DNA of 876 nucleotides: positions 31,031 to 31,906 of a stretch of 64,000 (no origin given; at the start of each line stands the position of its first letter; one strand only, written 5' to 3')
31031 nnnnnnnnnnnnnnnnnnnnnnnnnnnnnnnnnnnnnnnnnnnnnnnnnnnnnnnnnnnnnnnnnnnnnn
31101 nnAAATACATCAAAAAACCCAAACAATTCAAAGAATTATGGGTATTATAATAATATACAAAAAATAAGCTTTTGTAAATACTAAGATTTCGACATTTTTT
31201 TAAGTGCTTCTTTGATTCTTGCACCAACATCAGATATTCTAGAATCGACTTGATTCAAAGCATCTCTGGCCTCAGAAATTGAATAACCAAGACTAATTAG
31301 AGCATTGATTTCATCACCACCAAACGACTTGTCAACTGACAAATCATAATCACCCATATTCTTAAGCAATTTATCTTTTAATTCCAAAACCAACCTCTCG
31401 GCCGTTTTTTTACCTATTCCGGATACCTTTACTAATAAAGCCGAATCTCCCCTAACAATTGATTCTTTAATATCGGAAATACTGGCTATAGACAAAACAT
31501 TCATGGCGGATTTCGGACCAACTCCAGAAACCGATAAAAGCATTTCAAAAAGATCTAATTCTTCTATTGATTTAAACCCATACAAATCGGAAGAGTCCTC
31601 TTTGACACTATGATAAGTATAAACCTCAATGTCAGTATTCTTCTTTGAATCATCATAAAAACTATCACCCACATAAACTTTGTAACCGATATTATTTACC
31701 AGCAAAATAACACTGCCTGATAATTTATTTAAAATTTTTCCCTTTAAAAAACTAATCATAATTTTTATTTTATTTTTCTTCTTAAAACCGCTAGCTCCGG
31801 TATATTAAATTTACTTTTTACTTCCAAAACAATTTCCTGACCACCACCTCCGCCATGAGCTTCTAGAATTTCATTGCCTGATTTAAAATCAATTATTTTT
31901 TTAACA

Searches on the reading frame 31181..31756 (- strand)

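Call 62: search_protein_families(library=pfam, proteins=[window:31181-31756:-], max_evalue=0.001)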
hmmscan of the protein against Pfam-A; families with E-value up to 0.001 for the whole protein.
window:31181-31756:- (191 aa): 5 families
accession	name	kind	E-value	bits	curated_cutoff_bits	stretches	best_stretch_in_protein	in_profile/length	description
PF14520.12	HHH_5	-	1.9e-16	60.7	27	1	70-128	1-57/57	Helix-hairpin-helix domain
PF01330.27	RuvA_N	-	4.7e-14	52.7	23.6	1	1-60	2-61/61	RuvA N terminal domain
PF00633.29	HHH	-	6.6e-08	32.5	24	0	108-122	13-27/30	Helix-hairpin-helix motif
PF07499.19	RuvA_C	-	2.8e-07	31.4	24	1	151-189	8-47/47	RuvA, C-terminal domain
PF21176.3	RecR_HhH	-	5.7e-05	23.3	27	0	112-126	12-26/45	RecR, helix-hairpin-helix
